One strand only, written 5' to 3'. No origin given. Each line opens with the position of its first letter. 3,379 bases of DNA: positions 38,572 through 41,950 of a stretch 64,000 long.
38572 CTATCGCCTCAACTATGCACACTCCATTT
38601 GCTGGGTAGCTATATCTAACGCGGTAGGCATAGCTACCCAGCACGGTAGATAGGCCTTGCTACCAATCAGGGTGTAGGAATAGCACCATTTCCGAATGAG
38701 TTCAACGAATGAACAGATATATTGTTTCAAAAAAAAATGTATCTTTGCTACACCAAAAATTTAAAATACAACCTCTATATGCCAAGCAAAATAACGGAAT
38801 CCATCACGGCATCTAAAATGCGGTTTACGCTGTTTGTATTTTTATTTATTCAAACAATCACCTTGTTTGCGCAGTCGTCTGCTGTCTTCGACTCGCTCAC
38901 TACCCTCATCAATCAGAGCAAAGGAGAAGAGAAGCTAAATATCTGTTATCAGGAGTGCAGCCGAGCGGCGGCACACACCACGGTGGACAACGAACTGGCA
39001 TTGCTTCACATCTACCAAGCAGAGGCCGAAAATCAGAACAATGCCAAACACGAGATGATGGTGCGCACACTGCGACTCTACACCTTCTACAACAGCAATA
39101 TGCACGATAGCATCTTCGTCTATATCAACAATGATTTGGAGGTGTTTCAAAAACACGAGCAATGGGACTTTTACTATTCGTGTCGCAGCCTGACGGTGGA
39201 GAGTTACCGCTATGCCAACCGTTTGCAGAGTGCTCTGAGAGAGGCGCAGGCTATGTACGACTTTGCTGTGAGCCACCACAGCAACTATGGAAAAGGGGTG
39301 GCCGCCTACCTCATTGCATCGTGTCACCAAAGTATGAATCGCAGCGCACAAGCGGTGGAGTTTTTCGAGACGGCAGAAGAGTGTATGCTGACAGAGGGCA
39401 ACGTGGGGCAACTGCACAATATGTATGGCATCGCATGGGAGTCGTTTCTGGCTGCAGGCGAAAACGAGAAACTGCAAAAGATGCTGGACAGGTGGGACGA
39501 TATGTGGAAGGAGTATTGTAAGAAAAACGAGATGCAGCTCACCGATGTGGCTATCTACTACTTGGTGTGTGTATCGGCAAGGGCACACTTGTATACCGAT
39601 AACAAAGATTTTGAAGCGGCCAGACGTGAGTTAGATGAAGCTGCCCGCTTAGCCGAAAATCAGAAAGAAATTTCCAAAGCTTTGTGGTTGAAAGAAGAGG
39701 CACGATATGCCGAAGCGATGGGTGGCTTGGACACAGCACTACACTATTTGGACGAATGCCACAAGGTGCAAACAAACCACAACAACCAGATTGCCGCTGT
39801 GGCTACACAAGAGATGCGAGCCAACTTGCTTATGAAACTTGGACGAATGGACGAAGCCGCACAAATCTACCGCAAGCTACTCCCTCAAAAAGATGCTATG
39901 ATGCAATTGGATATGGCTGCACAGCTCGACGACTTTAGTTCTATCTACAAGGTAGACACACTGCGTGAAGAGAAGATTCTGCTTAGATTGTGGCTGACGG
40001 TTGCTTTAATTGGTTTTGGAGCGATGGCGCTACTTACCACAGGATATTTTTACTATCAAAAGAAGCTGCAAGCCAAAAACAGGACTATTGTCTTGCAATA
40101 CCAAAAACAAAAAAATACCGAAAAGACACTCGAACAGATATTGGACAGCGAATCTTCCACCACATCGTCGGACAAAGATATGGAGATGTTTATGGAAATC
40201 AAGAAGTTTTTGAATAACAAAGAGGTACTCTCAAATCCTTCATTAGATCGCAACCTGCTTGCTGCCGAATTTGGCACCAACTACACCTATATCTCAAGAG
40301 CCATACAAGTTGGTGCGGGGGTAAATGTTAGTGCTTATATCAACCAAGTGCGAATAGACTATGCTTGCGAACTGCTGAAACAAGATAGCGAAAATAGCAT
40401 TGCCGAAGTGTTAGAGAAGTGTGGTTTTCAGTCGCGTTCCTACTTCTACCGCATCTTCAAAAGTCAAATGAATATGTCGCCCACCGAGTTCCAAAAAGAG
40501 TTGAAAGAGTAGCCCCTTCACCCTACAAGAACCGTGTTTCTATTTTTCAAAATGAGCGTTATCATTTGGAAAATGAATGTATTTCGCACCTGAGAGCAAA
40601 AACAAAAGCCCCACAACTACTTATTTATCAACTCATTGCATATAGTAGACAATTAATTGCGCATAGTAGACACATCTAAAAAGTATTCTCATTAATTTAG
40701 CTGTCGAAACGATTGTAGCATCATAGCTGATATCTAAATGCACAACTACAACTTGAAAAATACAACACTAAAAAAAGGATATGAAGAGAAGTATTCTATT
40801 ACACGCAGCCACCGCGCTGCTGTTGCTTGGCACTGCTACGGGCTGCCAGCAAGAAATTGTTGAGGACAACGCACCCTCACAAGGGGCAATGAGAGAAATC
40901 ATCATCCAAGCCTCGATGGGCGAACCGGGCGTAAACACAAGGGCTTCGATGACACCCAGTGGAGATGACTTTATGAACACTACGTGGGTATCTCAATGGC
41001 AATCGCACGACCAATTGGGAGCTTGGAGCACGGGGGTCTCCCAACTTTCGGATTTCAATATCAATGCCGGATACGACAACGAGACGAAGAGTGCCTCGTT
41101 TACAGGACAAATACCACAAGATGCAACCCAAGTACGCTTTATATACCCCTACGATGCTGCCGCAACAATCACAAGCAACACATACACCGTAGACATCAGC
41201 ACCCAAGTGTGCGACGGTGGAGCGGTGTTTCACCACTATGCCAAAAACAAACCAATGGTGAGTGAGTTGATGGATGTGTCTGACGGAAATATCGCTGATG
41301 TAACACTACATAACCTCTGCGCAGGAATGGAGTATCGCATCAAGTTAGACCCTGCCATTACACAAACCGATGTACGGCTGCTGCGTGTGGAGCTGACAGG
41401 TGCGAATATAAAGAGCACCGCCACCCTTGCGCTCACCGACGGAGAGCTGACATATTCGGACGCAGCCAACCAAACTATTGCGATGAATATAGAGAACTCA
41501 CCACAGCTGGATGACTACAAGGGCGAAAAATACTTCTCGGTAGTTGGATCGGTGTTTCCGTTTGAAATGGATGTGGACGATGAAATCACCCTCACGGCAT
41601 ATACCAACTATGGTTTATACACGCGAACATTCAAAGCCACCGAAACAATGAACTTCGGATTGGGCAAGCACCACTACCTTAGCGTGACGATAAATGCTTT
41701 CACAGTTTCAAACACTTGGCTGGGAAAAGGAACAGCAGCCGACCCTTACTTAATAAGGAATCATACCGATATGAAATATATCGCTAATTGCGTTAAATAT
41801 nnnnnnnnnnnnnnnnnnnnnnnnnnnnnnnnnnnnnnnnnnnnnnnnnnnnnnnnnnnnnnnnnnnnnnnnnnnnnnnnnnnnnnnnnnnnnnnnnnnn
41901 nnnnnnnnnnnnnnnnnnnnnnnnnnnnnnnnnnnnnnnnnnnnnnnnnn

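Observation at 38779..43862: Candidate undescribed three-part system: transmembrane TPR-AraC sensor, orphan type V pilin and small peptide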

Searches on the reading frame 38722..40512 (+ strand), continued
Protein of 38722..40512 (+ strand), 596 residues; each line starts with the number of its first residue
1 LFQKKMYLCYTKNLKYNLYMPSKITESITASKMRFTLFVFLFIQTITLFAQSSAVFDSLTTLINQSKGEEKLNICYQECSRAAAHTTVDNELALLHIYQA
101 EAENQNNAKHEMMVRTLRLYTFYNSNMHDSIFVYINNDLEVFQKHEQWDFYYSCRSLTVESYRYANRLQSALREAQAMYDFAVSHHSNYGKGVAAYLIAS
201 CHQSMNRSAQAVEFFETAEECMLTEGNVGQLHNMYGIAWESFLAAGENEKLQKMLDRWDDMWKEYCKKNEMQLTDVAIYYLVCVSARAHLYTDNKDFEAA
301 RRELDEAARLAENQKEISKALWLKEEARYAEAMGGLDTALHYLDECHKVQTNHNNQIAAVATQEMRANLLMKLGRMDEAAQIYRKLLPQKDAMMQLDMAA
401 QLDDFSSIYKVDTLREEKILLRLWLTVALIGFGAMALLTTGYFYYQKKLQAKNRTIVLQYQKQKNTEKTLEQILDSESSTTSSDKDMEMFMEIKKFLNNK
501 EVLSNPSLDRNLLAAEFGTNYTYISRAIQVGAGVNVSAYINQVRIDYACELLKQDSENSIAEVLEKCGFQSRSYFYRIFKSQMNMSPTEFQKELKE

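Call 62: search_protein_families(library=ncbifam, proteins=[L018:9006-9938:+, L018:9926-10438:+, L018:10492-10680:+], max_evalue=1)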
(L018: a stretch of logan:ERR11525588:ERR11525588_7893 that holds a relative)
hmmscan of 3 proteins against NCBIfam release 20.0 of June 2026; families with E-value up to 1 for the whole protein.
L018:9006-9938:+ (310 aa): 14 families
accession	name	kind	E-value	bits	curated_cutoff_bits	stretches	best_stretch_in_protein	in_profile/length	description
TIGR04352.1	HprK_rel_A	equivalog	0.00097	18.3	200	1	138-202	85-147/280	HprK-related kinase A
TIGR04249.1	SCM_chp_ScmC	equivalog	0.0048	16.3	125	1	102-180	77-156/292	SynChlorMet cassette protein ScmC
NF007739.0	PRK10419.1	subfamily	0.0058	16.2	354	1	144-203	21-82/268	nickel ABC transporter ATP-binding protein NikE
NF006821.0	PRK09344.1-3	subfamily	0.007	15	369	1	146-198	198-261/525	phosphoenolpyruvate carboxykinase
TIGR00224.1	pckA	equivalog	0.013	14.4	590.05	1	135-195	204-264/532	phosphoenolpyruvate carboxykinase (ATP)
NF006820.0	PRK09344.1-2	subfamily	0.02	13.5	636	1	137-181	203-246/529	phosphoenolpyruvate carboxykinase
TIGR02769.1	nickel_nikE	equivalog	0.022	14.2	332.55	1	145-181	21-57/265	nickel import ATP-binding protein NikE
NF004962.0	PRK06305.1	equivalog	0.031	13.5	559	1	161-199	39-77/465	DNA polymerase III subunits gamma and tau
NF010067.0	PRK13547.1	equivalog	0.089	12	374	1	148-189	14-55/272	heme ABC transporter ATP-binding protein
NF006822.0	PRK09344.1-4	equivalog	0.13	10.7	806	1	137-180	206-248/537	phosphoenolpyruvate carboxykinase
NF006819.0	PRK09344.1-1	subfamily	0.16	10.8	745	1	136-187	215-265/538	phosphoenolpyruvate carboxykinase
TIGR04355.1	HprK_rel_B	hypoth_equivalog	0.18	10.9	200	1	144-178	139-173/351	HprK-related kinase B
TIGR02397.1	dnaX_nterm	equivalog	0.19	10.9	250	1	162-181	37-56/355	DNA polymerase III subunit gamma/tau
NF007480.0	PRK10070.1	equivalog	0.19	10.5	444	1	142-185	35-78/400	glycine betaine/L-proline ABC transporter ATP-binding protein ProV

L018:9926-10438:+ (170 aa): 3 families
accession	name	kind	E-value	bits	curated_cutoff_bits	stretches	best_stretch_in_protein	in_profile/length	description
TIGR00498.1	lexA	equivalog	0.00072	19.2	110.95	1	18-118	108-202/203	transcriptional repressor LexA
TIGR04294.2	pre_pil_HX9DG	domain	0.008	16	19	1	80-94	2-16/22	H-X9-DG-CTERM domain-containing protein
NF007621.2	PRK10276.1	subfamily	0.051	13.6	110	1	26-74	31-78/115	translesion error-prone DNA polymerase V autoproteolytic subunit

L018:10492-10680:+ (62 aa): 0 families

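Call 73: search_protein_families(library=pfam, proteins=[L018:5502-6605:-], max_evalue=0.1)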
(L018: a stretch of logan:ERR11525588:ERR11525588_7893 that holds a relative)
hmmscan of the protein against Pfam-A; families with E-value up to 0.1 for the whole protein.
L018:5502-6605:- (367 aa): 4 families
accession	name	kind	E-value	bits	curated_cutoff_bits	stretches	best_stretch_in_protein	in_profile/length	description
PF22492.2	FimA4_C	-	4.4e-07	30.2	27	2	201-284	35-114/208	FimA4 pilin C-terminal domain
PF06321.17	P_gingi_FimA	-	2.5e-06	28.2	21.4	1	33-151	1-122/153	Major fimbrial subunit protein (FimA)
PF21514.3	FimA-like_C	-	3.3e-06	27.3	27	1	249-356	75-189/189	FimA-like major fimbrial subunit protein, C-terminal domain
PF05606.16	DUF777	-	0.086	13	25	0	250-276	87-113/135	Borrelia burgdorferi protein of unknown function (DUF777)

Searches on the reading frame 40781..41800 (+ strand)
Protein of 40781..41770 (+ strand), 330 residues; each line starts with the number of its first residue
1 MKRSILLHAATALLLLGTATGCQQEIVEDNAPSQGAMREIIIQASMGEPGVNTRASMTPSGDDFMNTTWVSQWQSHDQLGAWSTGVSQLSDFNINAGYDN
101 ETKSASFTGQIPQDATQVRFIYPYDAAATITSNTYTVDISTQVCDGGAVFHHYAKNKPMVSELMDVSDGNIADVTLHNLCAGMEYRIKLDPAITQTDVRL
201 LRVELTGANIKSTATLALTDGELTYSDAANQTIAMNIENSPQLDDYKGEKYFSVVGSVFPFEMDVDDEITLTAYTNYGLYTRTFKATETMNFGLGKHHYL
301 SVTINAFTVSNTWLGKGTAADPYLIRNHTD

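Call 20: search_protein_families(library=pfam, proteins=[window:40781-41770:+], max_evalue=10)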
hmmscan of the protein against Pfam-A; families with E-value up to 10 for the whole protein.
window:40781-41770:+ (330 aa): 1 family
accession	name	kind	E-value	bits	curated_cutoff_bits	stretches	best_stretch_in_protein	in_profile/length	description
PF13816.12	Dehydratase_hem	-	0.078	12.8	25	1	20-84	3-69/310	Haem-containing dehydratase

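Call 39: find_homologous_proteins(query=window:40781-41770:+, max_evalue=0.01)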
Query window:40781-41770:+: 1402 candidates shared short words with the query, none scored E <= 0.01.

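Call 47: predict_structure(alignment_id=A2)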
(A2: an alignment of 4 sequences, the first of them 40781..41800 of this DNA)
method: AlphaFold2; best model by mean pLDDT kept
length: 340 residues; sequences in the alignment: 4
mean_pLDDT: 67.6   pTM: 0.65
mean pLDDT of the five models: 67.6, 66.3, 65.0, 64.6, 59.9
residues with pLDDT >= 90: 9; 70-90: 192; 50-70: 51; < 50: 88
segments of 3 or more residues with pLDDT < 50: 1-34, 48-68, 306-314, 320-322, 325-340
pLDDT, mean of each block of 10 residues (from residue 1): 32 34 31 62 69 35 44 77 80 81 82 87 71 82 69 62 79 79 75 73 89 88 81 86 73 79 87 81 84 62 50 48 47 40
secondary structure, 60 per line:
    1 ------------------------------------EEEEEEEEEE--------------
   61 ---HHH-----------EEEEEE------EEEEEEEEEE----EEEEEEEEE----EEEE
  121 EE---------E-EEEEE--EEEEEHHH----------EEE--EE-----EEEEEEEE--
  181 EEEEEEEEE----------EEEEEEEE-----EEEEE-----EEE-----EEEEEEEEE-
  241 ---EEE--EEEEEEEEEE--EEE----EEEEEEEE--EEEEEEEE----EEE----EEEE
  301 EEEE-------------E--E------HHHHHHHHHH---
elements in order: E37-46 E78-83 E90-99 E104-112 E117-122 E134-138 E141-145 E159-161 E171-178 E181-189 E200-207 E213-217 E223-225 E231-239 E244-246 E249-258 E261-263 E268-275 E278-285 E290-292 E297-304 H328-337

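Call 50: fold_search(model_id=the predicted structure, library=pdb)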
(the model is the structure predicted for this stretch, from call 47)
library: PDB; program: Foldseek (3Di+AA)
matches with E <= 10: 685; with E <= 0.001: 40
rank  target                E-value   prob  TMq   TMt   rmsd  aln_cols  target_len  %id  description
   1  4k4k_B                5.7e-10  1.00  0.45  0.57   6.6       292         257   17  Crystal structure of a putative cell adhesion protein (BACUNI_00621) from Bacteroides uniformis ATCC 8492 at 1.67 A re (released 2013-05-01)
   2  3ufi                  6.0e-10  1.00  0.42  0.49   8.2       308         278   13  Crystal structure of a putative cell adhesion protein (BACOVA_04980) from Bacteroides ovatus ATCC 8483 at 2.18 A resolut (released 2011-12-14)
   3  4k4k_A                7.9e-10  1.00  0.45  0.58   6.0       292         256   16  Crystal structure of a putative cell adhesion protein (BACUNI_00621) from Bacteroides uniformis ATCC 8492 at 1.67 A re (released 2013-05-01)
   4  3t2l                  8.4e-09  1.00  0.44  0.52   8.9       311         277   10  Crystal structure of a Putative cell adhesion protein (BF1858) from Bacteroides fragilis NCTC 9343 at 2.33 A resolution (released 2011-08-10)
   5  4rdb                  2.0e-08  1.00  0.36  0.39   9.0       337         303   10  Crystal structure of an immunoreactive 32 kDa antigen PG49 (PG_0181) from Porphyromonas gingivalis W83 at 1.45 A resolut (released 2014-12-03)
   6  4dgu_A                1.4e-07  1.00  0.38  0.51  11.0       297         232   15  Crystal structure of a putative cell adhesion protein (BT0320) from Bacteroides thetaiotaomicron VPI-5482 at 2.37 A re (released 2012-02-15)
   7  4dgu_B                1.8e-07  1.00  0.38  0.52  11.0       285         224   14  Crystal structure of a putative cell adhesion protein (BT0320) from Bacteroides thetaiotaomicron VPI-5482 at 2.37 A re (released 2012-02-15)
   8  4h40_B                3.5e-07  1.00  0.38  0.41  13.1       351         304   12  Crystal structure of a putative cell adhesion protein (BF2867) from Bacteroides fragilis NCTC 9343 at 2.57 A resolutio (released 2012-10-03)
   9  3sy6_A                4.3e-07  1.00  0.42  0.49   9.9       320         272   13  Crystal structure of a fimbrial protein BF1861 [Bacteroides fragilis NCTC 9343] (BF1861) from Bacteroides fragilis NCT (released 2011-08-24)
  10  3sy6_B                5.1e-07  1.00  0.36  0.43  10.1       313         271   13  Crystal structure of a fimbrial protein BF1861 [Bacteroides fragilis NCTC 9343] (BF1861) from Bacteroides fragilis NCT (released 2011-08-24)
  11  4h40_A                8.9e-07  1.00  0.39  0.43  12.1       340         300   11  Crystal structure of a putative cell adhesion protein (BF2867) from Bacteroides fragilis NCTC 9343 at 2.57 A resolutio (released 2012-10-03)
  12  4ecn                  1.0e-06  1.00  0.21  0.10  15.7       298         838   11  Crystal structure of a leucine-rich repeat protein (BT_0210) from Bacteroides thetaiotaomicron VPI-5482 at 2.80 A resolu (released 2012-05-23)
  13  3r4r_B                2.3e-06  1.00  0.34  0.41  11.0       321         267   10  Crystal structure of a fimbrial assembly protein (BDI_3522) from Parabacteroides distasonis ATCC 8503 at 2.38 A resolu (released 2011-03-30)
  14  5dhm_D                6.4e-06  1.00  0.30  0.36   9.1       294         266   12  Crystal structure of the fimbrial protein Mfa4 from Porphyromonas gingivalis (released 2016-04-06)
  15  4eps                  6.4e-06  1.00  0.30  0.22  11.0       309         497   11  Crystal structure of a fimbrial protein (BACOVA_04982) from Bacteroides ovatus ATCC 8483 at 1.85 A resolution (released 2012-06-13)
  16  5dhm_C                1.0e-05  1.00  0.29  0.34   9.2       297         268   11  Crystal structure of the fimbrial protein Mfa4 from Porphyromonas gingivalis (released 2016-04-06)
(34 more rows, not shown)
